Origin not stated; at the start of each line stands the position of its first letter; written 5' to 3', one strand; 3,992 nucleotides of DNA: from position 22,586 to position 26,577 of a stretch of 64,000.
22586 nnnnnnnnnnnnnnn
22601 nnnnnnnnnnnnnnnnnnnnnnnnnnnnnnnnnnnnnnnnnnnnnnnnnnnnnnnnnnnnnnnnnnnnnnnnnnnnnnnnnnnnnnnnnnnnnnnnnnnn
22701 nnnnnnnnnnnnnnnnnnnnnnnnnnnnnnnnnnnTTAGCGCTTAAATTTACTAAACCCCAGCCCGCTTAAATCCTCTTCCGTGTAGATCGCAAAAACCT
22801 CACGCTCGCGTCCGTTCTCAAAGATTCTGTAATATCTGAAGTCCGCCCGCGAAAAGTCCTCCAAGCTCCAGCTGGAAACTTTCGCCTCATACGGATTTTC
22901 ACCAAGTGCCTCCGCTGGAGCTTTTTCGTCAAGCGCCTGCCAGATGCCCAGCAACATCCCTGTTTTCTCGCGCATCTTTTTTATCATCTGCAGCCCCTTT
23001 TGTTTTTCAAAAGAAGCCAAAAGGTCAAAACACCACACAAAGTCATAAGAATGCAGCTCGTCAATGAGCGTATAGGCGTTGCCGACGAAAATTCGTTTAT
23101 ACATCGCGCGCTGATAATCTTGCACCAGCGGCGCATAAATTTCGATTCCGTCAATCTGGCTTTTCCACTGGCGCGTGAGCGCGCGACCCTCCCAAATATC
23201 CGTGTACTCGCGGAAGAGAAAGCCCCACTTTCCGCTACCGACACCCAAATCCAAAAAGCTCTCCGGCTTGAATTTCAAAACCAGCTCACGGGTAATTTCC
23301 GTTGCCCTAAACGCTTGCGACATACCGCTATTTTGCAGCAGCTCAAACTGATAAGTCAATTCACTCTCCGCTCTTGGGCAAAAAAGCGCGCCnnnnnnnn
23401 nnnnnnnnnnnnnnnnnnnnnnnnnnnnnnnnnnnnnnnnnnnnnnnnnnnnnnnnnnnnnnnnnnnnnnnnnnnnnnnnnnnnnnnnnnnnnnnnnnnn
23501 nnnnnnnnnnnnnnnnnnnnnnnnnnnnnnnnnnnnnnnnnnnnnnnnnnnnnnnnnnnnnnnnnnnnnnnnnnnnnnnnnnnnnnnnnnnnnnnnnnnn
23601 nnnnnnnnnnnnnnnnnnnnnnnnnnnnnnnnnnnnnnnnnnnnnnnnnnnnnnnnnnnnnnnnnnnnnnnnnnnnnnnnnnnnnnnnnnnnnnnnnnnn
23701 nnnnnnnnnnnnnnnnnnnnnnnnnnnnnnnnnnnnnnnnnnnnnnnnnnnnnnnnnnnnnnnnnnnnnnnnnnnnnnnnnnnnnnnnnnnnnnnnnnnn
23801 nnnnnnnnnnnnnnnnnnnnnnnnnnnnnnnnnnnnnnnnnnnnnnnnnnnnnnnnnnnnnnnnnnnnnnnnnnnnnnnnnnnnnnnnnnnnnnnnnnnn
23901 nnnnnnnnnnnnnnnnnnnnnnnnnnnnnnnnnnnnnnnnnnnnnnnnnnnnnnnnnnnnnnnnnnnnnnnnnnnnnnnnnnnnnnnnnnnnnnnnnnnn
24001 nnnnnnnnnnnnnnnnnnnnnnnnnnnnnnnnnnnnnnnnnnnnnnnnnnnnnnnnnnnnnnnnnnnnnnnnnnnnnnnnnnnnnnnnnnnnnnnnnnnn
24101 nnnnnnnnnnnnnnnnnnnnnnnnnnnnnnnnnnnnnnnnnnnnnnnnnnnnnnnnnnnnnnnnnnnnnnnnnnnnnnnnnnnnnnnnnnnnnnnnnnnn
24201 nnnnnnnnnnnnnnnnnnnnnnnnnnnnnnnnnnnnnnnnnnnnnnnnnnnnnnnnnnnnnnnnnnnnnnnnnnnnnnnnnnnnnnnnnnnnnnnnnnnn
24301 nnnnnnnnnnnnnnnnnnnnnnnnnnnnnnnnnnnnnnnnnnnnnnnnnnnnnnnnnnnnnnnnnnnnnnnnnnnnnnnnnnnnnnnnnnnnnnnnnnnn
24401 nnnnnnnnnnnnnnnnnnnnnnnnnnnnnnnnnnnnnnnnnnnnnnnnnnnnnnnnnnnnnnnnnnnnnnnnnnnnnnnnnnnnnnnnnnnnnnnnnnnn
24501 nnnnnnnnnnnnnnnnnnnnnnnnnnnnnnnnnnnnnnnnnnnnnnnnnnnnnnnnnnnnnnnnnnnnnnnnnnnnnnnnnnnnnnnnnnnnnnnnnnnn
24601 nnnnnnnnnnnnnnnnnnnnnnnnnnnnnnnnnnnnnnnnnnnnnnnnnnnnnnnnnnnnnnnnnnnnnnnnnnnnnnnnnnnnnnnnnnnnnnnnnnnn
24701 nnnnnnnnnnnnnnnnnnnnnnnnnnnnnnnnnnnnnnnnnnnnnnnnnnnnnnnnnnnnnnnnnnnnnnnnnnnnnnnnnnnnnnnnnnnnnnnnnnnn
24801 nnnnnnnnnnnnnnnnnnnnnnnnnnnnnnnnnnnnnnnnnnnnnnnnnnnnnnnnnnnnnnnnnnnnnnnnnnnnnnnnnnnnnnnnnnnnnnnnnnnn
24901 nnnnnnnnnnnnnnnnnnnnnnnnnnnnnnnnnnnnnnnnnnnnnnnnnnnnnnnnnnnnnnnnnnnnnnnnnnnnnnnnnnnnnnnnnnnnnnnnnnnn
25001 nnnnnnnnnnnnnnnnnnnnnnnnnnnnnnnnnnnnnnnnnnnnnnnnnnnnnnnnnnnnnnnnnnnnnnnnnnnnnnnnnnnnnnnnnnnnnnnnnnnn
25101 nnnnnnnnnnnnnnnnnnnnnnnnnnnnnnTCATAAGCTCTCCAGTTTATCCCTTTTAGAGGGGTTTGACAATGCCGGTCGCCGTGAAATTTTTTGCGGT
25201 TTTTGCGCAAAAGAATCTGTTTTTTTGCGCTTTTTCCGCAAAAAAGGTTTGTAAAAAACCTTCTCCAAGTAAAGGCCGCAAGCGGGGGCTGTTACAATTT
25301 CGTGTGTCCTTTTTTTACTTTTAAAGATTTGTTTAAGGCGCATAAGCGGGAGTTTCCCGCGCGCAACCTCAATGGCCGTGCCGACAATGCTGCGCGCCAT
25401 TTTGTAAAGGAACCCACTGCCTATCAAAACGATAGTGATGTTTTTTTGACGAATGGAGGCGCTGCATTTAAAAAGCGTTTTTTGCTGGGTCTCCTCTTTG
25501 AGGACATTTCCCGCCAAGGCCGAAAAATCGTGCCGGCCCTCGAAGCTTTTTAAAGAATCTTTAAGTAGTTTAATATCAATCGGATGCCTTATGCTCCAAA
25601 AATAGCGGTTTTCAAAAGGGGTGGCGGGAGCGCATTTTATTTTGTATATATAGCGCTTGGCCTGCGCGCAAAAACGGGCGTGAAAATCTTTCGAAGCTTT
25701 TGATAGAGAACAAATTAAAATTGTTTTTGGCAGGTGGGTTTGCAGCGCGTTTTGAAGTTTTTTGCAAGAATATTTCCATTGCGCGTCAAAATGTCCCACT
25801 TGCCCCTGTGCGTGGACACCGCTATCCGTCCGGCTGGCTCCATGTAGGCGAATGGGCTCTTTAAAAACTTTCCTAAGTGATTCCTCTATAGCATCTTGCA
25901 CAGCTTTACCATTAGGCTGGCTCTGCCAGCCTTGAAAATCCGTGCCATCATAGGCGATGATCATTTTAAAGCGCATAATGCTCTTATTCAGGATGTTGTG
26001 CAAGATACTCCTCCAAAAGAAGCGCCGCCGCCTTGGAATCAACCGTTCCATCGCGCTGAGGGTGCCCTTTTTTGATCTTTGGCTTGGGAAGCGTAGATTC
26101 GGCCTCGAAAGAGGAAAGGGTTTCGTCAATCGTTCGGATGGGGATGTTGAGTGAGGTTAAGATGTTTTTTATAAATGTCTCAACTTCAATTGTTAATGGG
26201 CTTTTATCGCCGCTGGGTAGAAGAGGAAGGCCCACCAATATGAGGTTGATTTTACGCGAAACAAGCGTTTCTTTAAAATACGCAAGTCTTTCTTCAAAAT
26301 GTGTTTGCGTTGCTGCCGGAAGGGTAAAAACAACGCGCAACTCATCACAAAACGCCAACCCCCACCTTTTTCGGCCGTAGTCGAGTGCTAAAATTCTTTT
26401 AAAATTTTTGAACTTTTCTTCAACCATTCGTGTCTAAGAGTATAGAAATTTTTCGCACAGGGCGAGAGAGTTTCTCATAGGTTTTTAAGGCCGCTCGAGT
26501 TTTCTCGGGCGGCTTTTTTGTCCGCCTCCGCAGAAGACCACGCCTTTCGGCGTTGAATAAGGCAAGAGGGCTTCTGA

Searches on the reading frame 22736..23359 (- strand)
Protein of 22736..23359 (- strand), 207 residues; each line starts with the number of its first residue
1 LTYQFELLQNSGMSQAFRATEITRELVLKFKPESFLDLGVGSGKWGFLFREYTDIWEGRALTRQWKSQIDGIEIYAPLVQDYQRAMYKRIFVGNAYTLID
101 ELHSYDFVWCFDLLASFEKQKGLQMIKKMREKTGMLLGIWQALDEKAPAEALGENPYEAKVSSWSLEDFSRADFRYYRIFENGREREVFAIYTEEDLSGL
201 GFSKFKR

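Call 48: search_protein_families(library=pfam, proteins=[window:22736-23359:-])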
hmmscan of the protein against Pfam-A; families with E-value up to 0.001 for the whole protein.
window:22736-23359:- (207 aa): 1 family
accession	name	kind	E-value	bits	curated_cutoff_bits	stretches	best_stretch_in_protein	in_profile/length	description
PF13489.12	Methyltransf_23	-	0.00026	21.2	27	1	23-166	14-147/164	Methyltransferase domain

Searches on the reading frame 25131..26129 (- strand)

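Call 10: search_protein_families(library=ncbifam, proteins=[window:25131-26129:-])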
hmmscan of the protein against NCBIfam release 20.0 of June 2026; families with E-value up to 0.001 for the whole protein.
window:25131-26129:- (332 aa): 2 families
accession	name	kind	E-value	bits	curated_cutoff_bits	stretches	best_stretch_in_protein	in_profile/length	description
TIGR00071.1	hisT_truA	equivalog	3.3e-53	180.7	142.85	1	53-288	2-228/228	tRNA pseudouridine(38-40) synthase TruA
NF000622.1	PRK00021.3-3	equivalog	8.6e-27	94.3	308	1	58-294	5-228/265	tRNA pseudouridine(38-40) synthase TruA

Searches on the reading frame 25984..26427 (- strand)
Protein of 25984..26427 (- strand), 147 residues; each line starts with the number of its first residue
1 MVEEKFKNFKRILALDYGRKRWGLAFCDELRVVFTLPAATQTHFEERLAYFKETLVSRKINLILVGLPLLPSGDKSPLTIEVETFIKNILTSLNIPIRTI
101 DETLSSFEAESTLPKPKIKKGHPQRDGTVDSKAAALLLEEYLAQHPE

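Call 10: search_protein_families(library=ncbifam, proteins=[window:25984-26427:-])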
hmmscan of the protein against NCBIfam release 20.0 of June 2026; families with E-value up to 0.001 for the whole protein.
window:25984-26427:- (147 aa): 2 families
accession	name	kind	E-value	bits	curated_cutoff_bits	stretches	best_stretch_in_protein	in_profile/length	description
TIGR00250.1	RNAse_H_YqgF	equivalog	1.3e-20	73.8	43.25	1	13-142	1-129/130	Holliday junction resolvase RuvX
NF001026.0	PRK00109.2-2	equivalog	1e-14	54.6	155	1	11-144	2-128/130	Holliday junction resolvase RuvX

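Call 15: find_homologous_proteins(query=window:25984-26427:-)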
Query window:25984-26427:- (147 aa): 25 proteins with E <= 0.001 among 66 candidates.
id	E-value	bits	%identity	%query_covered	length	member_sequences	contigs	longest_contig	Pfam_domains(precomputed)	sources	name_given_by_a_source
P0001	4.7e-90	317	100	100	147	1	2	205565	PF03652.21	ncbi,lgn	-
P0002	8.2e-56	206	71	94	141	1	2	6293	PF03652.21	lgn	-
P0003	4.0e-54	200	69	94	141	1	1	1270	PF03652.21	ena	-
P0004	2.0e-53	198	68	95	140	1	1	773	PF03652.21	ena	-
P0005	4.1e-52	194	69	91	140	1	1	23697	PF03652.21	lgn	-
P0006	4.6e-51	190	66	93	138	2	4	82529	PF03652.21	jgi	jgi:putative Holliday junction resolvase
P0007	9.4e-51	189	67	92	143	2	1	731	PF03652.21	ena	-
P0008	1.3e-49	186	66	93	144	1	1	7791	PF03652.21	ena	-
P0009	5.9e-49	184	65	94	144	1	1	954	PF03652.21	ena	-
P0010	1.4e-48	182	64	95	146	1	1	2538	PF03652.21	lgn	-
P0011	3.0e-48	181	64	93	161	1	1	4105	PF03652.21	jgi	jgi:putative Holliday junction resolvase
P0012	1.3e-47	179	66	93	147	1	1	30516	PF03652.21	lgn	-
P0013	1.7e-47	179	62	96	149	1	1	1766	PF03652.21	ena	-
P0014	4.4e-47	177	60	96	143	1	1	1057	PF03652.21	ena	-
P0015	5.8e-46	174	61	95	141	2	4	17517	PF03652.21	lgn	-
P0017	8.9e-40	154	54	93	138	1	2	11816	PF03652.21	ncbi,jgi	jgi:putative Holliday junction resolvase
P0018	4.9e-39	151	54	91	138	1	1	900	PF03652.21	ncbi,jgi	jgi:putative Holliday junction resolvase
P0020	2.4e-34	136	56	94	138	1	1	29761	PF03652.21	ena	-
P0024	5.0e-8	51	36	95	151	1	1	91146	PF03652.21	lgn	-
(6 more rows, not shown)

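Call 17: find_encoding_contigs(protein=P0001, flank=2500, max_places=4)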
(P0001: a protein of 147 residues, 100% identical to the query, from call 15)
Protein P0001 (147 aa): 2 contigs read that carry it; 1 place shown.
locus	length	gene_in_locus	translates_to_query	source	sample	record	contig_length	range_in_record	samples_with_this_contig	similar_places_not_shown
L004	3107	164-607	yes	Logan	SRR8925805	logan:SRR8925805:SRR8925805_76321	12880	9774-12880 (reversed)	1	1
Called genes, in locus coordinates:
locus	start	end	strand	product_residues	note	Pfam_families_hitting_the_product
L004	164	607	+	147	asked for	PF03652:RuvX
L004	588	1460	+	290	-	PF01416:PseudoU_synth_1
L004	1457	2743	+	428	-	PF04413:Glycos_transf_N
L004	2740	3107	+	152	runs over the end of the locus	PF04074:DUF386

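Call 18: find_encoding_contigs(protein=P0002, flank=2500, max_places=4)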
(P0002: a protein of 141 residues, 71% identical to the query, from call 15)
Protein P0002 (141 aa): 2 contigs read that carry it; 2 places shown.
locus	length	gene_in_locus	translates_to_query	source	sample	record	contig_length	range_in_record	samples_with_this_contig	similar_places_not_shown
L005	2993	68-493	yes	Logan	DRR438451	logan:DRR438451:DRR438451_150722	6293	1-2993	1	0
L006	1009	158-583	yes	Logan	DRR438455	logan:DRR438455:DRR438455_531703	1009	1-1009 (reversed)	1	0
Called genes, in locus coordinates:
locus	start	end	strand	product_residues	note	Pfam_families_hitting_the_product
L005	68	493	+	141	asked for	PF03652:RuvX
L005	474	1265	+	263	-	PF01416:PseudoU_synth_1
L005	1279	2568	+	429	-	PF04413:Glycos_transf_N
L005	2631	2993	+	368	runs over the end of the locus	PF25270:Khk, PF04587:ADP_PFK_GK (faint)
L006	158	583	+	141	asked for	PF03652:RuvX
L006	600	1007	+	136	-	?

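Call 19: find_encoding_contigs(protein=P0005, flank=2500, max_places=4)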
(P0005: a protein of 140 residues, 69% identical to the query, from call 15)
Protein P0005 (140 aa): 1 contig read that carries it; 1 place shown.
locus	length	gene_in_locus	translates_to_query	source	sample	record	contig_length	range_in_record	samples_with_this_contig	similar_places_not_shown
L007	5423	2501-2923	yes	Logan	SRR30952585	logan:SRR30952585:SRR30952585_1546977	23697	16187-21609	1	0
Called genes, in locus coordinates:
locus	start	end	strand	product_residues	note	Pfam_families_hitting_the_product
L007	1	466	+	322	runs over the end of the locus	PF01595:CNNM, PF00571:CBS (weak)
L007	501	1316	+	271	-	PF01790:LGT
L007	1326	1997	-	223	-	PF20260:PUA_4, PF04452:Methyltrans_RNA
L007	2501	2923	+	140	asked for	PF03652:RuvX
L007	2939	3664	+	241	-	PF01416:PseudoU_synth_1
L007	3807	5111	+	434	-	PF04413:Glycos_transf_N, PF00534:Glycos_transf_1 (weak)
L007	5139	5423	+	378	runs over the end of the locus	PF25270:Khk, PF04587:ADP_PFK_GK (faint), PF00294:PfkB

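Call 20: find_encoding_contigs(protein=P0006, flank=2500, max_places=4)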
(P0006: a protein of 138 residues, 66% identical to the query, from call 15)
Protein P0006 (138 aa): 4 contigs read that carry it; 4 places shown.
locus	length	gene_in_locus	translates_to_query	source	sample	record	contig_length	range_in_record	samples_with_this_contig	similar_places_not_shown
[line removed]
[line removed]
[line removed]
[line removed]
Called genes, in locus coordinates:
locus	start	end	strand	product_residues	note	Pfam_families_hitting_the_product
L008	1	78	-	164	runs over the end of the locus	PF00383:dCMP_cyt_deam_1, PF14437:MafB19-deam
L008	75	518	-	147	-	-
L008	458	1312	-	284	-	PF01156:IU_nuc_hydro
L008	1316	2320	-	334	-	PF00579:tRNA-synt_1b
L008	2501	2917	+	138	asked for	PF03652:RuvX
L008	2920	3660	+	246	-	PF01416:PseudoU_synth_1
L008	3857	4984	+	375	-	-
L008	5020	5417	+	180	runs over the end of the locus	?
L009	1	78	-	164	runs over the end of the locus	PF00383:dCMP_cyt_deam_1, PF14437:MafB19-deam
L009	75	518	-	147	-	-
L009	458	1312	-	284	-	PF01156:IU_nuc_hydro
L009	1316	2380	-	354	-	PF00579:tRNA-synt_1b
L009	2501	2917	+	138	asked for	PF03652:RuvX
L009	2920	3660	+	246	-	PF01416:PseudoU_synth_1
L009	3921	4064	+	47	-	-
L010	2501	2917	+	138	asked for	PF03652:RuvX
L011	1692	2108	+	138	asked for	PF03652:RuvX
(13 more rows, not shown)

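Call 22: find_encoding_contigs(protein=P0012, flank=2500, max_places=3)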
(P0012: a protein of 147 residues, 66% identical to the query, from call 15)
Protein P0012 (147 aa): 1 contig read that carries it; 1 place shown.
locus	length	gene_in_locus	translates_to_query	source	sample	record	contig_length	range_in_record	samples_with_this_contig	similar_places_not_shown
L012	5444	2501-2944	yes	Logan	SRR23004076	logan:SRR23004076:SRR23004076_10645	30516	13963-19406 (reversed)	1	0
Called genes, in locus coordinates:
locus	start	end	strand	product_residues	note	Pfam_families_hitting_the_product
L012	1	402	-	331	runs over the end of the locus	PF05050:Methyltransf_21 (weak)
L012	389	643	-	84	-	PF07866:DUF1653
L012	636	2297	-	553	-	PF00111:Fer2 (weak), PF13510:Fer2_4, PF10588:NADH-G_4Fe-4S_3, PF22117:Fer4_Nqo3, PF22151:Fer4_NDSU1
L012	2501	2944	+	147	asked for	PF03652:RuvX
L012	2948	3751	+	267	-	PF01416:PseudoU_synth_1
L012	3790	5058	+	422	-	PF04413:Glycos_transf_N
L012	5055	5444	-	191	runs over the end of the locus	-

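Call 23: find_encoding_contigs(protein=P0015, flank=2500, max_places=4)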
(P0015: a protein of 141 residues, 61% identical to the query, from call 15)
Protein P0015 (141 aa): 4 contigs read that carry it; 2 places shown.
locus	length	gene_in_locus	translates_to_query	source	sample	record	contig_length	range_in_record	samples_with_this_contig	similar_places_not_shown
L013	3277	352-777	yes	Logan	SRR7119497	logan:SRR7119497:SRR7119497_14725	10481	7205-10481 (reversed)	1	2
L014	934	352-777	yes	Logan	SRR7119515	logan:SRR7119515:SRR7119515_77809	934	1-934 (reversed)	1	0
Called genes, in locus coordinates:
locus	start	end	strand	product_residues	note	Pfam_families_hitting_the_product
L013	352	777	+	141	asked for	PF03652:RuvX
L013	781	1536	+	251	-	PF01416:PseudoU_synth_1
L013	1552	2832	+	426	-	PF04413:Glycos_transf_N, PF00534:Glycos_transf_1 (weak)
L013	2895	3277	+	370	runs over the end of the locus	PF25270:Khk, PF04587:ADP_PFK_GK (faint), PF00294:PfkB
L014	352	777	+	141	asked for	PF03652:RuvX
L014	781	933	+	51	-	?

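Call 24: find_encoding_contigs(protein=P0020, flank=2500, max_places=3)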
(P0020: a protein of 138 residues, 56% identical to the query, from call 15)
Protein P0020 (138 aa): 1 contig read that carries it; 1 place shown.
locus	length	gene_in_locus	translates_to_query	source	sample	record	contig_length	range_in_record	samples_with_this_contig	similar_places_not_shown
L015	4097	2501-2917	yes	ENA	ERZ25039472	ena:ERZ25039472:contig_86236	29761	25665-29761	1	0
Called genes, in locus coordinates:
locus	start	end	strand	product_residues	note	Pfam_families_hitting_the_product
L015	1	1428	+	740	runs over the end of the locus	PF13620:CarboxypepD_reg, PF25183:OMP_b-brl_4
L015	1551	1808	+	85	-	PF25183:OMP_b-brl_4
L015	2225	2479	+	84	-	-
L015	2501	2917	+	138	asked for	PF03652:RuvX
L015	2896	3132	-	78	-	-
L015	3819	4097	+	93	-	?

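Call 30: list_cluster_members(proteins=[P0001, P0017, P0018])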
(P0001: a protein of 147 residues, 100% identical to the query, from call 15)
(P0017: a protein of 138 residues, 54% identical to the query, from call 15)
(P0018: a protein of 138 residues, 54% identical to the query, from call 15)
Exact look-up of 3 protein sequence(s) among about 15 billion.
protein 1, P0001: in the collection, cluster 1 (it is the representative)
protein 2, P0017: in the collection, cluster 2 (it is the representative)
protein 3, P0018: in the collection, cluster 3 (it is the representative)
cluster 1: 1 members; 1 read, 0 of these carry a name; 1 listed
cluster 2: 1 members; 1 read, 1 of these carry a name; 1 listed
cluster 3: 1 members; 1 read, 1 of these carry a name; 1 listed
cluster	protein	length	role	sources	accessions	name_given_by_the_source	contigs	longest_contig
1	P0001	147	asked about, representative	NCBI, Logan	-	-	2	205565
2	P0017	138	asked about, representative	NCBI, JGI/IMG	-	putative Holliday junction resolvase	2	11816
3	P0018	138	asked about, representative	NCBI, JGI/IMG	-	putative Holliday junction resolvase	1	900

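Call 31: find_encoding_contigs(protein=P0017, flank=2500, max_places=3)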
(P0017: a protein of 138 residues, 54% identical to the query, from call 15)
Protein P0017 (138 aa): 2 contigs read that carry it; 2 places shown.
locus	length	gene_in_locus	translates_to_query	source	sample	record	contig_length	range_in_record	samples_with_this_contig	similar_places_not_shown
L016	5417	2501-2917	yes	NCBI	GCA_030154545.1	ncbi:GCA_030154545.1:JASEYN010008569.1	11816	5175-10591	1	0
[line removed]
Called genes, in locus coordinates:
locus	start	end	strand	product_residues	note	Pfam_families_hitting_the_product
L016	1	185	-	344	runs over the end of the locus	PF13458:Peripla_BP_6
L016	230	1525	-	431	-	PF04413:Glycos_transf_N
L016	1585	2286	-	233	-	PF20260:PUA_4 (faint), PF04452:Methyltrans_RNA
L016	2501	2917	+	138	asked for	PF03652:RuvX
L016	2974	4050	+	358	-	-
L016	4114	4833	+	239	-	PF01416:PseudoU_synth_1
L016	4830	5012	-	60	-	-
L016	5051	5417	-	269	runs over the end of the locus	PF01790:LGT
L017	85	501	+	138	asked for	PF03652:RuvX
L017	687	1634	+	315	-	-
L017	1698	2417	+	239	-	PF01416:PseudoU_synth_1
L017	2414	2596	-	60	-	-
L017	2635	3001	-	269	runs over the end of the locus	PF01790:LGT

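Call 32: find_encoding_contigs(protein=P0008, flank=2500, max_places=3)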
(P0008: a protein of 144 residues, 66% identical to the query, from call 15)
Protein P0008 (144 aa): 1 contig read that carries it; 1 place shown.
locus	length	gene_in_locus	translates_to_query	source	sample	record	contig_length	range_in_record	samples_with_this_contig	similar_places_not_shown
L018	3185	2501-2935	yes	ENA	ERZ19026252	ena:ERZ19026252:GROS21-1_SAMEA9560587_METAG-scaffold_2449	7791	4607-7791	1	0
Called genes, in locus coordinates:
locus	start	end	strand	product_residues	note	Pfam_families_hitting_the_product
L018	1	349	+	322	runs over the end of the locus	PF01595:CNNM, PF00571:CBS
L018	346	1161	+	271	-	PF01790:LGT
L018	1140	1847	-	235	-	PF20260:PUA_4 (weak), PF04452:Methyltrans_RNA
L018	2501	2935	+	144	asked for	PF03652:RuvX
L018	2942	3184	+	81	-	?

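Call 58: find_encoding_contigs(protein=P0024, flank=2000, max_places=2)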
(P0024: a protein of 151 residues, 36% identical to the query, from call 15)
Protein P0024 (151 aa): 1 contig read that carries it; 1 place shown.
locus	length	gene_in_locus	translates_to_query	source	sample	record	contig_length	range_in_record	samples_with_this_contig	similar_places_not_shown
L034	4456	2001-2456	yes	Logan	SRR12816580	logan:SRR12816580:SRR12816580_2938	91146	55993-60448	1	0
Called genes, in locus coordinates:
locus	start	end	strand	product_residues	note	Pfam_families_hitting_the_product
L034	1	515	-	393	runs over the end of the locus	PF07136:DUF1385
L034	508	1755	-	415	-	PF07498:Rho_N, PF07497:Rho_RNA_bind, PF00006:ATP-synt_ab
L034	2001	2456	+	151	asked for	PF03652:RuvX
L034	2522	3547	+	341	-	PF02618:YceG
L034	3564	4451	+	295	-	PF27100:DcsG_N, PF02955:GSH-S_ATP (faint)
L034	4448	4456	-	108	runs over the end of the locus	-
